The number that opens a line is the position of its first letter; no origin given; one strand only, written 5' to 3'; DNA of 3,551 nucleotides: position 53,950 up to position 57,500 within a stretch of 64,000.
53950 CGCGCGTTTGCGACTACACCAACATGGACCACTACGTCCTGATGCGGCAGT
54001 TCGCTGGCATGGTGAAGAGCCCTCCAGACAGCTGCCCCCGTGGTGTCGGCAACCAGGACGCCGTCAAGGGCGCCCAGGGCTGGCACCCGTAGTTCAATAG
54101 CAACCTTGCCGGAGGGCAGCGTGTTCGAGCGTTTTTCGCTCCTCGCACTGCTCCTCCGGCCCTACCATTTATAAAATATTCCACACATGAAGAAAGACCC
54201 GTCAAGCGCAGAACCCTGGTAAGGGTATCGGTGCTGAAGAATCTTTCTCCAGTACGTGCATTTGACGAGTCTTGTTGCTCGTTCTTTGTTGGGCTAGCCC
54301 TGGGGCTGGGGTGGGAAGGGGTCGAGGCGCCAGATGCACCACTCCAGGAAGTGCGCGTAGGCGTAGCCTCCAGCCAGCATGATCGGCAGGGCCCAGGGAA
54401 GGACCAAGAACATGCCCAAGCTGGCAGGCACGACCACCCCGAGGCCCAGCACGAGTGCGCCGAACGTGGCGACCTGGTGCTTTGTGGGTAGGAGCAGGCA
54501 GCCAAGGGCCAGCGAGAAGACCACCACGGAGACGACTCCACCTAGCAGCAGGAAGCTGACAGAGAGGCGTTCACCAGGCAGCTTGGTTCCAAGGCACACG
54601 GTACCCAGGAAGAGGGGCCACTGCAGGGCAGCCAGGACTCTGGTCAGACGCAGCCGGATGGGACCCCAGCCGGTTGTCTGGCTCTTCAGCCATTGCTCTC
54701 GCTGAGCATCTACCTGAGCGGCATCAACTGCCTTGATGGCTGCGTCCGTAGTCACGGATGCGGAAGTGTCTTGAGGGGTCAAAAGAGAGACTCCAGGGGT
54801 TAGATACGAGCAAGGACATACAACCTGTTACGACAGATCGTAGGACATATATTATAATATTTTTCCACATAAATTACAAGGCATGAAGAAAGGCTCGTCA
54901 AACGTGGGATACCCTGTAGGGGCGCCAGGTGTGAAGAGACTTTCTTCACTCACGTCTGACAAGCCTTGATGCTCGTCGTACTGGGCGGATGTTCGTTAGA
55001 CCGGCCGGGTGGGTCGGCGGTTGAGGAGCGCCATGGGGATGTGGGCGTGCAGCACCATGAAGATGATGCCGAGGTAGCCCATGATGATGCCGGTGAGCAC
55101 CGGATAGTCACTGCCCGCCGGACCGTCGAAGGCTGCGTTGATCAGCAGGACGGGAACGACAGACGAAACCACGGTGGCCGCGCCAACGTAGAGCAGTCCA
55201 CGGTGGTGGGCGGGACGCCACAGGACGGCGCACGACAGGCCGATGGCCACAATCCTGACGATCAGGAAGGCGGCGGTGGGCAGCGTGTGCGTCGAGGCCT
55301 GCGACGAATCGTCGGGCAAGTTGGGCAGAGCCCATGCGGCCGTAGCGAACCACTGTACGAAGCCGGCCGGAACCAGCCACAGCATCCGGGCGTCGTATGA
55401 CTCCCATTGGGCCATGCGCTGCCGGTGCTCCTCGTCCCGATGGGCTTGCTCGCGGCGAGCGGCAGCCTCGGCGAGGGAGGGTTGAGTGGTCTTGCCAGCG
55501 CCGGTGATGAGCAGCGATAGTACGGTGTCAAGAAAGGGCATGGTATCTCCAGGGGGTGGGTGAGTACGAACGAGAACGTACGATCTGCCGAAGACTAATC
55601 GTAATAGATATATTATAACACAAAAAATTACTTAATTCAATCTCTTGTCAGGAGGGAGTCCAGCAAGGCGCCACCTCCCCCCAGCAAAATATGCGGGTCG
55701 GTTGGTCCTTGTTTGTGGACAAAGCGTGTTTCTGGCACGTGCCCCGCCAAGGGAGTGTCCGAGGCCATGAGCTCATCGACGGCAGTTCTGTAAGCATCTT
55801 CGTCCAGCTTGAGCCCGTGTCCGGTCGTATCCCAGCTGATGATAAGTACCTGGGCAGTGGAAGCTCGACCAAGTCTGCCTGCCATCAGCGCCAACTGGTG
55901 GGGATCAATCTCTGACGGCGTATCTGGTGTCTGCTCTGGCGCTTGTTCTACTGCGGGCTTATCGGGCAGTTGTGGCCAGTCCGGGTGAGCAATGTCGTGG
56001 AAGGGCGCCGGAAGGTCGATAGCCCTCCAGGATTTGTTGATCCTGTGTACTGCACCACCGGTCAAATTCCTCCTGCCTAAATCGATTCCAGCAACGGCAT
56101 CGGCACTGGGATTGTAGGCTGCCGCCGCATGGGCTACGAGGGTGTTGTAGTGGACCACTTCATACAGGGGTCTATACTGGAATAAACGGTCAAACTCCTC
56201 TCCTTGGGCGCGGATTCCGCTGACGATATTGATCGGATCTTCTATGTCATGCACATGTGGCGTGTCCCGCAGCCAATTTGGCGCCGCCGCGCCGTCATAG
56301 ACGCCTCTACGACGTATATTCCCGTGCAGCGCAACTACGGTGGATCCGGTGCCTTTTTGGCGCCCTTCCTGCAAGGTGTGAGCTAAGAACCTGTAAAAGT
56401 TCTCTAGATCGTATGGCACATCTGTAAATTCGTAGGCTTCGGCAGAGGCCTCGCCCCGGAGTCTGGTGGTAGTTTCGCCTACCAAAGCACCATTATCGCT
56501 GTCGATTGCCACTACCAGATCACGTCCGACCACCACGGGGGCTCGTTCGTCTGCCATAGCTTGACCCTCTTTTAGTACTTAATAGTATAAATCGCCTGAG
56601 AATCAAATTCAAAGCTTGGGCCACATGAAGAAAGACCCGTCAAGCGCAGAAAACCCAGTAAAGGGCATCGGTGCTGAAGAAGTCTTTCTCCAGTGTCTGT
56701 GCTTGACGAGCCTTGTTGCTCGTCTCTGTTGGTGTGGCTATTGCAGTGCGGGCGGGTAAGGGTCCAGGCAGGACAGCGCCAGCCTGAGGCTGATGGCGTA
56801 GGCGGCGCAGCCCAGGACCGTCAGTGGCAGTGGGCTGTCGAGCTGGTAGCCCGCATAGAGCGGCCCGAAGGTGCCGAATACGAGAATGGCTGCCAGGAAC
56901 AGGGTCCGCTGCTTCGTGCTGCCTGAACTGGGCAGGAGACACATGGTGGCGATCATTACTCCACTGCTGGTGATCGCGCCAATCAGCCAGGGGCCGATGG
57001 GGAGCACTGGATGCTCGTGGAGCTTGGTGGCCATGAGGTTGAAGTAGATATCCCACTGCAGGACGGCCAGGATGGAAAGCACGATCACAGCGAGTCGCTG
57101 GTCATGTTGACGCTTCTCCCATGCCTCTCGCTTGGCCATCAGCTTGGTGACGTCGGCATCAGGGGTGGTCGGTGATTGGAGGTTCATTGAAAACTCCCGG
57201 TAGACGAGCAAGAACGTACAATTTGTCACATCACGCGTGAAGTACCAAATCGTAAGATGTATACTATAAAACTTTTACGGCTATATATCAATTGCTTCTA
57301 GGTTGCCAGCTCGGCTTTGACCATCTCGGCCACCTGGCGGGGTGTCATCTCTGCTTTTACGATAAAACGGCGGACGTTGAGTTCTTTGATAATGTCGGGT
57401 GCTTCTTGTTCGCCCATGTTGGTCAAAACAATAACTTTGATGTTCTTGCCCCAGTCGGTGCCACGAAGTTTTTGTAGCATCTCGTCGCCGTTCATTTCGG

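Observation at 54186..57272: Three paralogous small membrane-protein genes, each with a conserved promoter motif and a conserved ~100-nt structured 3' element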

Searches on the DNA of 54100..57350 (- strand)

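Call 33: search_rna_families(source=window, start=54100, end=57350, threshold=evalue, max_evalue=10)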
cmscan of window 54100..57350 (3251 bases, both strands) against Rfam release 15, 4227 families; matches with E-value up to 10: 8.
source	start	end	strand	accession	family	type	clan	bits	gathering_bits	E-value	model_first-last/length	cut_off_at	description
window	55440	55558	+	RF02127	GNAS-AS1_1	Gene; lncRNA;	-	19.3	45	5.5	1-105/105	no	GNAS antisense RNA 1 conserved region 1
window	55169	55213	+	RF00523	Prion_pknot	Cis-reg;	-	18.1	39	4.9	1-40/40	no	Prion pseudoknot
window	56216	56283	+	RF00321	snoZ247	Gene; snRNA; snoRNA; CD-box;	-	17.9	38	3.9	1-139/139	no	Small nucleolar RNA Z247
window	55003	55111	-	RF01974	H19_3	Gene; lncRNA;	-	17.8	46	3.4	1-116/116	no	H19 conserved region 3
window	55430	55493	+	RF02507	Atu_Ti3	Gene; sRNA;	-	16.5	50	6.7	1-89/89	no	Rhizobiales sRNA Atu_Ti3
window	54126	54225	-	RF02180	ST7-AS1_2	Gene; lncRNA;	-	13.9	50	8.2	1-110/110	no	ST7 antisense RNA 1 conserved region 2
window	54366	54445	-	RF02166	PVT1_3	Gene; lncRNA;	-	13.6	45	2.5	1-95/95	no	Pvt1 oncogene conserved region 3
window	54589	54708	+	RF02216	ZNFX1-AS1_2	Gene; lncRNA;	-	12.7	45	8.1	1-93/93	no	ZNFX1 antisense RNA 1 conserved region 2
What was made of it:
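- On Any Rfam 15 family (riboswitches, ribozymes, sRNAs, tRNA-like RNAs): At E<=10 over 54100-57350 there are only chance hits (call 33).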

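Call 48: build_rna_model(alignment_id=A5)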
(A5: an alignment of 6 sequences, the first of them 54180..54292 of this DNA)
Model R1 built from alignment A5 (6 sequences, 126 columns); structure: RNAalifold consensus.
model positions 121; base pairs 27; branch points 1; effective number of sequences 2.18; information 0.59 bits per position. Calibrated on 0.2 Mb of random sequence (short: E-values are rough).
structure used (alignment columns):
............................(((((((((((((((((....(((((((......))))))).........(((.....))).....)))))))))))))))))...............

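Call 49: search_with_rna_model(model_id=R1, sources=[window, L014, L021, L022, L023, L024, L025, L026, L027, L028], max_evalue=10, show_alignments=0)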
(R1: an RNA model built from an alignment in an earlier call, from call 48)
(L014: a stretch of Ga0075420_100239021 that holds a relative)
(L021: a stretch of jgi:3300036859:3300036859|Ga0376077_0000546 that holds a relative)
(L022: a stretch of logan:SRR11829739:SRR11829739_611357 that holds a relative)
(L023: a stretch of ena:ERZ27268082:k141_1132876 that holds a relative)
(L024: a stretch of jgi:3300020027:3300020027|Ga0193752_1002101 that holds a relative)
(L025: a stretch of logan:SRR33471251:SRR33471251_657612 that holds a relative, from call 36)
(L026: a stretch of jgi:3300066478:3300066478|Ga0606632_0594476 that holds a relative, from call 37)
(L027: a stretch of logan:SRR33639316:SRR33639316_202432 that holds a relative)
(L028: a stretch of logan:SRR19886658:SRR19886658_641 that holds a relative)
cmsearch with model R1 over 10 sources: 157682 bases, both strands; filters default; matches with E-value up to 10: 18.
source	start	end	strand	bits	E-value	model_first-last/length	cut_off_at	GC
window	56618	56740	-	117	2.8e-30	1-121/121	no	0.53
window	54180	54299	-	112.8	4.3e-29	1-121/121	no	0.5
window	54876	54993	-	109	4.8e-28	1-121/121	no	0.53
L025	1573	1686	+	106.3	2.8e-27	1-121/121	no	0.52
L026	601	715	+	95.8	2.6e-24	1-121/121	no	0.54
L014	952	1069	+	87.1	6.9e-22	1-121/121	no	0.56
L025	1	37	+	34.8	3.6e-07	85-121/121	5'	0.57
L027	11035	11124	+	26.2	9.7e-05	1-121/121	no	0.51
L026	628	701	-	26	0.00011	27-107/121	no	0.57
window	54173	54287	+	24.5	0.00029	1-121/121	no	0.45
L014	962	1079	-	22.9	0.00081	1-121/121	no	0.53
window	56606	56728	+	20.8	0.0031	1-121/121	no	0.5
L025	1613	1686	-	20.5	0.0039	48-121/121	5'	0.51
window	54866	54977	+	17.7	0.023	1-121/121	no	0.5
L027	12112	12161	+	15.4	0.1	1-50/121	3'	0.54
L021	9652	9714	+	14.7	0.16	1-121/121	no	0.57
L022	8062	8124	+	14.7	0.16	1-121/121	no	0.57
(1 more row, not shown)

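Call 76: search_with_rna_model(model_id=R1, sources=[L031, L032, L033, L034, L035, L036, L037, L038, L039, L040, L041, L042, L043, L044, L045, L046, L047, L048, L049, L050, L051, L052, L053, L054, L055, L029, L030], max_evalue=1)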
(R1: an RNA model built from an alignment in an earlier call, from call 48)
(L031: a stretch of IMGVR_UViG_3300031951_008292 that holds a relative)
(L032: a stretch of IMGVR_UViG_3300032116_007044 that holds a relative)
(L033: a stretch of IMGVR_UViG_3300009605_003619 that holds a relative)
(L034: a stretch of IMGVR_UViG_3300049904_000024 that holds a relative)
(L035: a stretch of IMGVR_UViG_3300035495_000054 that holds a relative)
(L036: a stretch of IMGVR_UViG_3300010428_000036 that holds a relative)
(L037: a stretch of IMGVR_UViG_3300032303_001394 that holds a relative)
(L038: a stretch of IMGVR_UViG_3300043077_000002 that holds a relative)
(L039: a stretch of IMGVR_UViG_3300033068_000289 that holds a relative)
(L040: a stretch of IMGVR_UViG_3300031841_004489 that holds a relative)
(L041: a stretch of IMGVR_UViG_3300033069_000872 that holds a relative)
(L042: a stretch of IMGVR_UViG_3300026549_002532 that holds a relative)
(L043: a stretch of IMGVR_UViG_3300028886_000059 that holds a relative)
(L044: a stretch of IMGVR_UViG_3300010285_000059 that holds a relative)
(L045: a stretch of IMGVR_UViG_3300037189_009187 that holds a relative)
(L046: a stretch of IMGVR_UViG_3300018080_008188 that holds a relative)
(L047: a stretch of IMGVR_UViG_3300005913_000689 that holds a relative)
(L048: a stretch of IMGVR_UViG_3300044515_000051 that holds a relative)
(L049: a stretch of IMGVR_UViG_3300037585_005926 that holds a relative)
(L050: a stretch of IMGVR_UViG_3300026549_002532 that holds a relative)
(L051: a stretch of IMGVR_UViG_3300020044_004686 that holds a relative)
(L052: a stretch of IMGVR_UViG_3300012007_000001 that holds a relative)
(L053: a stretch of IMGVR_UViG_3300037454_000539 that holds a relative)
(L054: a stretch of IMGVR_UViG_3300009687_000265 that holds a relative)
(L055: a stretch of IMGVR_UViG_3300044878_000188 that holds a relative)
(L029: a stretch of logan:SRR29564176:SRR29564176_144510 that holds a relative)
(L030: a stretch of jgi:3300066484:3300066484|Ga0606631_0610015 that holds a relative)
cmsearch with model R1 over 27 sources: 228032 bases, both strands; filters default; matches with E-value up to 1: 4.
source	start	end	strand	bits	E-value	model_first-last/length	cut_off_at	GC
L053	5937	6046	-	14.5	0.27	1-121/121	no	0.57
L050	3526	3619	+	13.6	0.48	1-121/121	no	0.5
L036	2177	2257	-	12.9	0.73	1-121/121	no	0.49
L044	5452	5532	+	12.9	0.73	1-121/121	no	0.49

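Call 86: search_with_rna_model(model_id=R1, sources=[L056, L057], max_evalue=1)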
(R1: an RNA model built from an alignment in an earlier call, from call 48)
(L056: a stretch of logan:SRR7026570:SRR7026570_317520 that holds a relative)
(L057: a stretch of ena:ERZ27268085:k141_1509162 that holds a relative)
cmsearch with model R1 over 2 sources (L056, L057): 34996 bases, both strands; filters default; matches with E-value up to 1: 7.
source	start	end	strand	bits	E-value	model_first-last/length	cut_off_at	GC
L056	5198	5320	-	117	6.3e-31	1-121/121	no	0.53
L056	2760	2879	-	112.8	9.5e-30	1-121/121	no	0.5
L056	3456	3573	-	109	1.1e-28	1-121/121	no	0.53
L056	2753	2867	+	24.5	6.4e-05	1-121/121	no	0.45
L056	5186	5308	+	20.8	0.00068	1-121/121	no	0.5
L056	3446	3557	+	17.7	0.0052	1-121/121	no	0.5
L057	9582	9623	+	9.8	0.86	47-89/121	no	0.45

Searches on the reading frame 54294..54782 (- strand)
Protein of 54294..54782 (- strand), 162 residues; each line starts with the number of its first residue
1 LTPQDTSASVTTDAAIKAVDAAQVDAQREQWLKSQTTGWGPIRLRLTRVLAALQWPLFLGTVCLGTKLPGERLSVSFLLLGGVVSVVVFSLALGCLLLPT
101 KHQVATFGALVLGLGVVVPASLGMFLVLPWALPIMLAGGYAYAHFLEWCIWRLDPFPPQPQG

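Call 11: search_protein_families(library=pfam, proteins=[window:54294-54782:-], max_evalue=0.1)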
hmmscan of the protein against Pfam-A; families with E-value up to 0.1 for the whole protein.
window:54294-54782:- (162 aa): 0 families

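Call 31: search_protein_representatives(alignment_id=A3)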
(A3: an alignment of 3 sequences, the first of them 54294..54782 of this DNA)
Query: 3 sequences, 159 profile positions. Proteins with E-value up to 0.001 (for the whole library): 4; up to 1e-10: 3; up to 1e-30: 3. The best 4 are listed.
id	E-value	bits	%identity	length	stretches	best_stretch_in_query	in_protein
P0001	2.0e-65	235.8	-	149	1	5-159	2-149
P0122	1.7e-60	219.7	-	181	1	1-159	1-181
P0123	2.1e-42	160.9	-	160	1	7-157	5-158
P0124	7.3e-10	55.2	-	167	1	21-157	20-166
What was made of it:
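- Tried and rejected: An exhaustive HMMER search of 1.84 billion representatives found only the three window proteins (protein 1 via its cluster representative P0123) plus one new relative, P0124 (call 31).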

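Call 35: find_homologous_proteins(query=A4, max_evalue=0.01)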
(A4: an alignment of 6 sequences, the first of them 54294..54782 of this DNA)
Query A4 (6 sequences) (162 aa, profile of the alignment): 4 proteins with E <= 0.01 among 8000 candidates.
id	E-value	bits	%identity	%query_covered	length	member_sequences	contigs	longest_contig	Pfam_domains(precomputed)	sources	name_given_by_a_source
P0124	2.5e-59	218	25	85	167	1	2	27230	PF07690.22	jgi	jgi:MFS family permease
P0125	7.8e-51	190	99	100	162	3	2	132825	-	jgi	-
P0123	5.0e-50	187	70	98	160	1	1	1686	-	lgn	-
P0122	1.3e-44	170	23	60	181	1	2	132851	-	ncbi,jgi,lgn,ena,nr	ncbi:MAG TPA: hypothetical protein VK694_01355 [Verrucomicrobiae bacterium]|nr:hypothetical protein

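Call 36: find_encoding_contigs(protein=P0123, flank=10000, max_places=4)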
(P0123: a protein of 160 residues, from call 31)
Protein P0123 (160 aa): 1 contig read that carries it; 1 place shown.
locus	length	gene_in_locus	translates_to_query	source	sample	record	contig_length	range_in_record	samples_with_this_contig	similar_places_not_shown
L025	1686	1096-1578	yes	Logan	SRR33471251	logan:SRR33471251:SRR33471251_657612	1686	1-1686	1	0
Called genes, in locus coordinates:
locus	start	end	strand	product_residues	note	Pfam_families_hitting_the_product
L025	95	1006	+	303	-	-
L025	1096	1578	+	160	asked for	-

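Call 37: find_encoding_contigs(protein=P0124, flank=10000, max_places=4)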
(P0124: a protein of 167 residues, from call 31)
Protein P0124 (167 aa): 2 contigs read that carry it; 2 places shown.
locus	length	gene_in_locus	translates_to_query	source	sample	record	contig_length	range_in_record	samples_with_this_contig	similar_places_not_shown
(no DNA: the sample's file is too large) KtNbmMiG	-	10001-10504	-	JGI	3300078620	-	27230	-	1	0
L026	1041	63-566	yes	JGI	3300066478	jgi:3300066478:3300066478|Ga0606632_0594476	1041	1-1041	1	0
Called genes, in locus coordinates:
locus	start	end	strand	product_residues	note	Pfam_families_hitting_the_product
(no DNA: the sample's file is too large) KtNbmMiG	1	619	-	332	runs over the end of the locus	-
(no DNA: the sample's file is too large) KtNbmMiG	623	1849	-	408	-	PF02784:Orn_Arg_deC_N, PF00278:Orn_DAP_Arg_deC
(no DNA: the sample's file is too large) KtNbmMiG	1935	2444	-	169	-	-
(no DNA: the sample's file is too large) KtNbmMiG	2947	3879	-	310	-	PF09924:LPG_synthase_C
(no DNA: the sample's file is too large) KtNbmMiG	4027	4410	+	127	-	PF00072:Response_reg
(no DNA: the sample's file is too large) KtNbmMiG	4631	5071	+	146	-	PF00293:NUDIX, PF14815:NUDIX_4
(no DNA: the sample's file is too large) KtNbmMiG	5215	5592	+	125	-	PF00072:Response_reg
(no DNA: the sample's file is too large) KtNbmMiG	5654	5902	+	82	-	-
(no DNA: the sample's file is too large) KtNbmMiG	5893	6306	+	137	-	PF01850:PIN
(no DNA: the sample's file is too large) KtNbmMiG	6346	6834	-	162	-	-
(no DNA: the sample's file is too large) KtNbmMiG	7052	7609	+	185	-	-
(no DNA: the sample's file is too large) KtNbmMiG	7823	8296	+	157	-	-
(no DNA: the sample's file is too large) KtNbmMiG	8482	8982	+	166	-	-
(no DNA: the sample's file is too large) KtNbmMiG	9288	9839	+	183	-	PF07690:MFS_1 (weak)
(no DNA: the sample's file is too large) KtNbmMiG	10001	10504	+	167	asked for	PF07690:MFS_1 (weak)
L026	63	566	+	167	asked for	PF07690:MFS_1 (weak)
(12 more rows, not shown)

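Call 65: search_protein_families(library=ncbifam, proteins=[window:54294-54782:-], max_evalue=0.01)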
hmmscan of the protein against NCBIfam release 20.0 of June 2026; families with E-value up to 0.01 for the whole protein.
window:54294-54782:- (162 aa): 0 families

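Call 66: search_protein_families(library=phrogs, proteins=[window:54294-54782:-], max_evalue=0.01)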
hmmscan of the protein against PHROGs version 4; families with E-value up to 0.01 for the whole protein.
window:54294-54782:- (162 aa): 0 families

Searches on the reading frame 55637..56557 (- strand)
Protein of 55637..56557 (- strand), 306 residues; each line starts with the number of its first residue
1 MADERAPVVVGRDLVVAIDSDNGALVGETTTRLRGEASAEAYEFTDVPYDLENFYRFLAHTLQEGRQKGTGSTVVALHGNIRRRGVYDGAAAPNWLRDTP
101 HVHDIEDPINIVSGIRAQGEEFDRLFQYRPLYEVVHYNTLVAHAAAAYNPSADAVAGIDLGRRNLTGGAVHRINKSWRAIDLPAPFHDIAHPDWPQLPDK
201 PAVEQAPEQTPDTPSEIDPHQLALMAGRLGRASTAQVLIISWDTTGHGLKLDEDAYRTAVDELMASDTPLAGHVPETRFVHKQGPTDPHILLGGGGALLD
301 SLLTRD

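Call 11: search_protein_families(library=pfam, proteins=[window:55637-56557:-], max_evalue=0.1)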
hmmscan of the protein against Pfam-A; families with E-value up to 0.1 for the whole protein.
window:55637-56557:- (306 aa): 0 families

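Call 65: search_protein_families(library=ncbifam, proteins=[window:55637-56557:-], max_evalue=0.01)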
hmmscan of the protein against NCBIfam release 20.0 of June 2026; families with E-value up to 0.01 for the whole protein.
window:55637-56557:- (306 aa): 0 families

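Call 66: search_protein_families(library=phrogs, proteins=[window:55637-56557:-], max_evalue=0.01)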
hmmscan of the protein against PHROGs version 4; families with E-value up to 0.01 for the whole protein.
window:55637-56557:- (306 aa): 0 families

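Call 67: search_solved_structures(query=window:55637-56557:-, max_evalue=1)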
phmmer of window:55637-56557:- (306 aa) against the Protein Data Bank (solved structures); distinct sequences matched with E-value up to 1: 0.
